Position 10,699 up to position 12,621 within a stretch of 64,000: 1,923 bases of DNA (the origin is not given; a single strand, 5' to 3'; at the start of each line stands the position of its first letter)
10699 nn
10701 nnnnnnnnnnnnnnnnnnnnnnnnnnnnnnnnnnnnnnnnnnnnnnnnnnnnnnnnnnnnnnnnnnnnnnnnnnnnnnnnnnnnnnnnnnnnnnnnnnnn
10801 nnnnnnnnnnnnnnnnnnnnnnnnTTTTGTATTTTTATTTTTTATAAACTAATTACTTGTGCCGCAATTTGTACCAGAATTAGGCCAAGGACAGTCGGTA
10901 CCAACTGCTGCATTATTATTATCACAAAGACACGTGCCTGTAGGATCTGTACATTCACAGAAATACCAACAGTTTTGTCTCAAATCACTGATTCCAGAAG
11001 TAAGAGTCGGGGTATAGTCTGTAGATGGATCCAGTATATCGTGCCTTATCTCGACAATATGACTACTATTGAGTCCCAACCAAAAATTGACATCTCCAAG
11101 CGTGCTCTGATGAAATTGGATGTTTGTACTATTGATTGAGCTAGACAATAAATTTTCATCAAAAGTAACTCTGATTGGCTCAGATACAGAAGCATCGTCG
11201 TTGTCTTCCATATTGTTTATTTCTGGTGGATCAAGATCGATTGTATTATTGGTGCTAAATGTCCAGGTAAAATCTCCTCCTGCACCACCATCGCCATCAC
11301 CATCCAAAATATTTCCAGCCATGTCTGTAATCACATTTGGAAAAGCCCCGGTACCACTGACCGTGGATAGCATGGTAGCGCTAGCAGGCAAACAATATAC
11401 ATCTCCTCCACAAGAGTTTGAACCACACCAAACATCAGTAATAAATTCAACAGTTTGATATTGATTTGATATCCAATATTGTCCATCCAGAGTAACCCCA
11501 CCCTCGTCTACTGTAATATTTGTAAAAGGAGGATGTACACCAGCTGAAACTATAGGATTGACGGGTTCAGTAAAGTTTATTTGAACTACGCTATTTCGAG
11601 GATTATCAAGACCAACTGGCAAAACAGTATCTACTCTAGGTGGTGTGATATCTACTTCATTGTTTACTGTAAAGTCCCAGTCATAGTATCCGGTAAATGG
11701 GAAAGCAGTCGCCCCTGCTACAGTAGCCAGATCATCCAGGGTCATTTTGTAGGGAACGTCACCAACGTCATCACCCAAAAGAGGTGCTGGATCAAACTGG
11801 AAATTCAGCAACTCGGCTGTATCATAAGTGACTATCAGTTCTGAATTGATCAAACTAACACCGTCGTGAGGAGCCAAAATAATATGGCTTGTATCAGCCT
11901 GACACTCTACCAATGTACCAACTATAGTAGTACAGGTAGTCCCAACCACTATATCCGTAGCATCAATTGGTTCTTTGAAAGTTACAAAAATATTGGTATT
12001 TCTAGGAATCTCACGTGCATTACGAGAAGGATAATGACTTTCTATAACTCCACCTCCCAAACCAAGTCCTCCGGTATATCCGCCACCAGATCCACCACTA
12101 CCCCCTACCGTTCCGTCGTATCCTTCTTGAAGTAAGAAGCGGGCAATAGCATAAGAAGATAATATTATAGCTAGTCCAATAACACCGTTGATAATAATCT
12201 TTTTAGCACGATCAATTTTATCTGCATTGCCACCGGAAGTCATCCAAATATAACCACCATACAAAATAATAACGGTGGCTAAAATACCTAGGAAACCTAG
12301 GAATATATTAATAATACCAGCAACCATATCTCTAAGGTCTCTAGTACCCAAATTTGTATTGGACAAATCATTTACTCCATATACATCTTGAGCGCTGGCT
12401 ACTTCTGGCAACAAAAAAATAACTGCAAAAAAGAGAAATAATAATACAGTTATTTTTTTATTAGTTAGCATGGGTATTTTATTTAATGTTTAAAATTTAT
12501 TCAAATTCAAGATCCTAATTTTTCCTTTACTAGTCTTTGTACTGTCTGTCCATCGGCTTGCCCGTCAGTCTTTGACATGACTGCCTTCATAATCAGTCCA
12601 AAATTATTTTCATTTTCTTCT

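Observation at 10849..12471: Shared N-terminal anchoring module on two adjacent, otherwise unrelated secreted proteins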

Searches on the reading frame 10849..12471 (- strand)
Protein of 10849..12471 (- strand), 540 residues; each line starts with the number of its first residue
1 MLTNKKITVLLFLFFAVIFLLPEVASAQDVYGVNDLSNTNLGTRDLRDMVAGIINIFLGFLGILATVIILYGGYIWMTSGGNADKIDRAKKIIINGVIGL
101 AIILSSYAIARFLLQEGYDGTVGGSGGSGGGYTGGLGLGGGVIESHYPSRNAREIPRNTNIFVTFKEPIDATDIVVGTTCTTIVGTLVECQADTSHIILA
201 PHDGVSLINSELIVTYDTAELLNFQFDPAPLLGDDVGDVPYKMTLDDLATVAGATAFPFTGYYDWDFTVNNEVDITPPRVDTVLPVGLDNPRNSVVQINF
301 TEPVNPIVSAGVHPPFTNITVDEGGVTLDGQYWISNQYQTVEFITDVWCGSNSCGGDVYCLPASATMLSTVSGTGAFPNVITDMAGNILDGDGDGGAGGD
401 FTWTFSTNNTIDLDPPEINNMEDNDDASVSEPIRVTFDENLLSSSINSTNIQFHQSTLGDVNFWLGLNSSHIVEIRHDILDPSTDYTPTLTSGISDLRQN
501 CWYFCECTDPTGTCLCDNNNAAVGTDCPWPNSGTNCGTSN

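Call 7: search_protein_families(library=pfam, proteins=[window:10849-12471:-], max_evalue=0.1)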
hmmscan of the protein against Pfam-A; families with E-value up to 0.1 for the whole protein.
window:10849-12471:- (540 aa): 3 families
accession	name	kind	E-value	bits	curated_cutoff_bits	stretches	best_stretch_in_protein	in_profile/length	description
PF13205.12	Big_5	-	1.7e-15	58.1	23.6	2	426-500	18-93/105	Bacterial Ig-like domain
PF18895.5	T4SS_pilin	-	2.1e-07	31.4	26.6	1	53-113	12-71/71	Type IV secretion system pilin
PF04956.18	TrbC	-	4.4e-06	27.3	27.9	1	4-112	7-97/98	TrbC/VIRB2 pilin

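Call 13: find_encoding_contigs(protein=window:10849-12471:-, flank=10000, max_places=6)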
Protein window:10849-12471:- (540 aa): 8 contigs read that carry it; 6 places shown.
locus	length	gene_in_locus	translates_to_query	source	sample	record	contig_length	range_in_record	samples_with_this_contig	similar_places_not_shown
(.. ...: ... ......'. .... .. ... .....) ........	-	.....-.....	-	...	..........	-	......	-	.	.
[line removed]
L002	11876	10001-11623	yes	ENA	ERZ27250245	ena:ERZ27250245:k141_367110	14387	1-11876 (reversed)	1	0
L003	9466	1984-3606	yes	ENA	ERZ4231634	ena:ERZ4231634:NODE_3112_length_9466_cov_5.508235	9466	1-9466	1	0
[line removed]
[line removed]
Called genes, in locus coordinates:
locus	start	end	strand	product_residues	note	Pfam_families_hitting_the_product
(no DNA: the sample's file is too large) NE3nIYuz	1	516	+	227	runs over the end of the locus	PF00687:Ribosomal_L1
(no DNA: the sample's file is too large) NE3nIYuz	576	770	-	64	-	-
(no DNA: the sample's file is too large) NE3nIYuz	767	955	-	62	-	-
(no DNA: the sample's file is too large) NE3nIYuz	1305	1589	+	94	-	-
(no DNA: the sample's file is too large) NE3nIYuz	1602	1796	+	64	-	-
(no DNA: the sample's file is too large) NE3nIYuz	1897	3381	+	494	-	PF02789:Peptidase_M17_N, PF00883:Peptidase_M17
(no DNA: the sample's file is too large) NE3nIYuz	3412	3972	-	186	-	PF01195:Pept_tRNA_hydro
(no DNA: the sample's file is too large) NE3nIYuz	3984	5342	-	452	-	PF00009:GTP_EFTU, PF01926:MMR_HSR1, PF02421:FeoB_N, PF00009:GTP_EFTU, PF02421:FeoB_N, PF04548:AIG1, PF01926:MMR_HSR1, PF14714:KH_dom-like, +7 more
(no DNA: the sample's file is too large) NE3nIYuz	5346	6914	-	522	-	PF03816:LytR_cpsA_psr, PF13399:LytR_C (weak)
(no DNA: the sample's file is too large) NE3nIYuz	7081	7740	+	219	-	PF10502:Peptidase_S26, PF00717:Peptidase_S24 (faint)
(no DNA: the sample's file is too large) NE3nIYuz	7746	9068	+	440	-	PF13393:tRNA-synt_His, PF00587:tRNA-synt_2b, PF03129:HGTP_anticodon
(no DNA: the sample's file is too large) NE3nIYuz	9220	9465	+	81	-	PF01165:Ribosomal_S21 (weak)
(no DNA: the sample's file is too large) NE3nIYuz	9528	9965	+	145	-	PF09424:YqeY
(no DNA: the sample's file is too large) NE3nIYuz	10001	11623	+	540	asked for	PF04956:TrbC (weak), PF18895:T4SS_pilin (weak), PF13205:Big_5 (weak)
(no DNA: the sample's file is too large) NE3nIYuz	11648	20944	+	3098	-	PF18895:T4SS_pilin, PF13205:Big_5 (faint)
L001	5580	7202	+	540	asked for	PF04956:TrbC (weak), PF18895:T4SS_pilin (weak), PF13205:Big_5 (weak)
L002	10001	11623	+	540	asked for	PF04956:TrbC (weak), PF18895:T4SS_pilin (weak), PF13205:Big_5 (weak)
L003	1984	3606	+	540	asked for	PF04956:TrbC (weak), PF18895:T4SS_pilin (weak), PF13205:Big_5 (weak)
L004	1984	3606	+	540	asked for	PF04956:TrbC (weak), PF18895:T4SS_pilin (weak), PF13205:Big_5 (weak)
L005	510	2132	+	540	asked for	PF04956:TrbC (weak), PF18895:T4SS_pilin (weak), PF13205:Big_5 (weak)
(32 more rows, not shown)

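Call 35: find_related_loci(query=A1, collection=genome_contigs, flank=10000)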
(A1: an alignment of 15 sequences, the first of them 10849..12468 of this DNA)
Query A1 (539 aa) in genome_contigs; peptide patterns used: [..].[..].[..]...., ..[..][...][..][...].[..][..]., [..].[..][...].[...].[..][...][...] (x = any residue, [..] = any of these).
600 stretches matched a pattern (row limit reached: there are more); 480 encode a relative of the query (tblastn E <= 1e-3); the best 80 are kept; 80 distinct loci.
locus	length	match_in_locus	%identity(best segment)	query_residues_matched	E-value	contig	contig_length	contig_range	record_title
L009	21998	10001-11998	53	3-535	5e-166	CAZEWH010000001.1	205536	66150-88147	MAG TPA_asm: uncultured Gammaproteobacteria bacterium isolate SRP077602_co5_241 genome assembly, contig: NODE_81_length_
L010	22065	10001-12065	52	1-526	1e-156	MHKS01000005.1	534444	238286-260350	MAG: Candidatus Komeilibacteria bacterium RIFOXYD1_FULL_37_29 rifoxyd1_full_scaffold_8, whole genome shotgun sequence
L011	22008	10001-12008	51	1-535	1e-154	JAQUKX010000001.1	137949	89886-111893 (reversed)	MAG: Patescibacteria group bacterium isolate STD1_117 NODE_227_length_137949_cov_3.641632_Sandtown_D1, whole genome shot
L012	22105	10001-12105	51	1-535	4e-146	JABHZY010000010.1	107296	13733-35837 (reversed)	MAG: Candidatus Komeilibacteria bacterium isolate SI047_bin95 k141_648092, whole genome shotgun sequence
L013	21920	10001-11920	47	3-526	2e-130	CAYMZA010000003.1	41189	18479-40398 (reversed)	MAG TPA_asm: uncultured Gammaproteobacteria bacterium isolate SRP200020_co3_139 genome assembly, contig: NODE_1285_lengt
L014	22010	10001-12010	45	3-513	1e-126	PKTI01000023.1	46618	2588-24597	MAG: Candidatus Parcubacteria bacterium isolate BM519 sc_400, whole genome shotgun sequence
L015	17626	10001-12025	43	1-522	3e-115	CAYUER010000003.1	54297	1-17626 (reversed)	MAG TPA_asm: uncultured Gammaproteobacteria bacterium isolate SRP342105_co2_115 genome assembly, contig: NODE_531_length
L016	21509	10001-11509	38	1-501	6e-94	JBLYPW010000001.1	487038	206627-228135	MAG: Candidatus Komeilibacteria bacterium isolate KTG4t2parc2 KTG4t2parc2_contig_1, whole genome shotgun sequence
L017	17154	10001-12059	38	40-513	3e-89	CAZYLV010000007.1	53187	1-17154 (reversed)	MAG TPA_asm: uncultured Gammaproteobacteria bacterium isolate SRP323723_co1_106 genome assembly, contig: NODE_511_length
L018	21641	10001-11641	35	6-527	1e-88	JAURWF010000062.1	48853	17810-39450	MAG: bacterium isolate E10_concoct.bin.1_sub E10_k141_227367, whole genome shotgun sequence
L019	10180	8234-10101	38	1-516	2e-87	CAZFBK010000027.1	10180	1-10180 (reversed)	MAG TPA_asm: uncultured Gammaproteobacteria bacterium isolate SRP286056_co1_112 genome assembly, contig: NODE_8576_lengt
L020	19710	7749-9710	39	1-506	1e-86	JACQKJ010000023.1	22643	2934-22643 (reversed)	MAG: Candidatus Komeilibacteria bacterium isolate NC_groundwater_1174_Ag_S-0.1um_52_33 S_p1_S3_coassembly_k141_665247, w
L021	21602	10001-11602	39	10-512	7e-86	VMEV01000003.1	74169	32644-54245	MAG: Parcubacteria group bacterium Greene0416_36 Greene041636_scaffold_330, whole genome shotgun sequence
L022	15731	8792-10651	40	1-506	1e-84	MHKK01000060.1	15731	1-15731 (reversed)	MAG: Candidatus Komeilibacteria bacterium RIFCSPHIGHO2_01_FULL_52_14 rifcsphigho2_01_scaffold_8523, whole genome shotgun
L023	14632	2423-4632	32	1-528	4e-84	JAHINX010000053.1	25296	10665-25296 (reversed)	MAG: Patescibacteria group bacterium isolate KR13_S3.mb.1 KR13_S3.mb.1_k141_536784, whole genome shotgun sequence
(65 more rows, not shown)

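Call 40: predict_structure(alignment_id=A1)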
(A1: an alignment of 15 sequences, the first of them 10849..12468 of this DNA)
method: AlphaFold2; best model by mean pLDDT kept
length: 539 residues; sequences in the alignment: 15
mean_pLDDT: 76.1   pTM: 0.66
mean pLDDT of the five models: 76.1, 76.0, 75.0, 73.8, 72.3
residues with pLDDT >= 90: 182; 70-90: 218; 50-70: 49; < 50: 90
segments of 3 or more residues with pLDDT < 50: 1-5, 19-44, 115-136, 504-539
pLDDT, mean of each block of 10 residues (from residue 1): 54 56 31 37 51 71 79 78 81 80 72 47 28 41 86 92 91 87 89 91 85 91 91 88 90 78 89 93 93 95 92 89 93 92 92 84 95 91 94 90 95 81 65 87 85 72 83 82 76 88 49 32 33 28
secondary structure, 60 per line:
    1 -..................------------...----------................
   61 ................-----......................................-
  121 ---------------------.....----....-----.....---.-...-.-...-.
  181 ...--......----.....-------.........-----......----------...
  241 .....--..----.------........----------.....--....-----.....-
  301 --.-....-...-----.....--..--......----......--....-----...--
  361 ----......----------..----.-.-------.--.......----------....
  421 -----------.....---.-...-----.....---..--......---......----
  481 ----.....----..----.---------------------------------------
elements in order: H2-19 H45-76 H82-119 E142-146 E151-154 E160-164 E180-183 E186-191 E196-200 E211-216 E222-227 E238-245 E261-268 E279-283 E286-289 E295-299 H305-308 E310-312 E318-322 E329-334 E339-344 E347-350 E356-358 E365-370 E400-406 E417-420 E432-436 E450-454 E462-467 E471-476 E485-489

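Call 44: fold_search(model_id=the predicted structure, library=pdb)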
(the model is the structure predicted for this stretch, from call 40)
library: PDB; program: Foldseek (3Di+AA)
matches with E <= 10: 691; with E <= 0.001: 148
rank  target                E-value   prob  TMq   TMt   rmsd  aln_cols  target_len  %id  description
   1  5du7_C                5.9e-09  1.00  0.16  0.24  20.9       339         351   10  Crystal structure of ldtMt2 at 1.79 Angstrom resolution (released 2016-09-28)
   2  5du7_A                1.0e-08  1.00  0.16  0.24  21.2       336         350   10  Crystal structure of ldtMt2 at 1.79 Angstrom resolution (released 2016-09-28)
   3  4uj6                  1.1e-08  1.00  0.16  0.13  26.8       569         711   12  Structure of surface layer protein SbsC, domains 1-6 (released 2016-04-27)
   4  8aho_B                1.7e-08  1.00  0.16  0.25  20.9       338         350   10  Crystal structure of the transpeptidase LdtMt2 from Mycobacterium tuberculosis in complex with cyanamide analogue 31 (released 2023-08-02)
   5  8pxy_A                2.0e-08  1.00  0.16  0.24  20.3       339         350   10  Crystal structure of the transpeptidase LdtMt2 C354S mutant from Mycobacterium tuberculosis in complex with natural su (released 2024-08-07)
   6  4qrb                  2.3e-08  1.00  0.16  0.25  21.4       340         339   11  Structure and specificity of L-D-Transpeptidase from Mycobacterium tuberculosis and antibiotic resistance: Calcium bindi (released 2015-12-23)
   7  4qr7                  2.3e-08  1.00  0.16  0.24  22.2       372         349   10  Structure and specificity of L-D-Transpeptidase from Mycobacterium tuberculosis and antibiotic resistance: Calcium bindi (released 2015-07-29)
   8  8aho_A                4.2e-08  1.00  0.16  0.24  21.0       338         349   11  Crystal structure of the transpeptidase LdtMt2 from Mycobacterium tuberculosis in complex with cyanamide analogue 31 (released 2023-08-02)
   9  5d7h_B                4.7e-08  1.00  0.16  0.24  20.8       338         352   11  X-RAY CRYSTAL STRUCTURE OF L,D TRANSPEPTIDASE 2 FROM MYCOBACTERIUM TUBERCULOSIS (released 2016-09-28)
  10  4hu2                  5.0e-08  1.00  0.16  0.41  12.6       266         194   10  Crystal structure of LdtMt2, a L,D-transpeptidase from Mycobacterium tuberculosis: domain A and B (released 2012-12-12)
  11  8a1l_A                5.3e-08  1.00  0.16  0.24  21.2       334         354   11  Crystal structure of the transpeptidase LdtMt2 from Mycobacterium tuberculosis in complex with alpha-chloro ketone 2 (released 2023-06-14)
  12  5uwv_E                5.6e-08  1.00  0.17  0.26  21.5       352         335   11  Crystal structure of Mycobacterium abscessus L,D-transpeptidase 2 (released 2017-08-16)
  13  5uwv_C                5.6e-08  1.00  0.16  0.25  20.9       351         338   10  Crystal structure of Mycobacterium abscessus L,D-transpeptidase 2 (released 2017-08-16)
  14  8a1m_A                5.9e-08  1.00  0.16  0.24  22.2       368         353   11  Crystal structure of the transpeptidase LdtMt2 from Mycobacterium tuberculosis in complex with maleimide analogue 4 (released 2023-06-14)
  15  6d5a                  6.2e-08  1.00  0.16  0.24  23.3       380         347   12  Crystal structure of L,D-transpeptidase 5 from Mycobacterium tuberculosis in apo form (released 2019-02-27)
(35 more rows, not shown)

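Call 51: search_protein_families(library=ncbifam, proteins=[window:10849-12471:-], max_evalue=0.01)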
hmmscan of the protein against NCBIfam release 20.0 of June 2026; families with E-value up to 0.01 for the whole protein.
window:10849-12471:- (540 aa): 1 family
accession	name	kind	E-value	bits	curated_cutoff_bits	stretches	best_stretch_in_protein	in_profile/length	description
NF045849.1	ICE_MMCAP2_0565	equivalog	5e-06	26.1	40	1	48-113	11-76/80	Mbov_0395 family pilin-like conjugal transfer protein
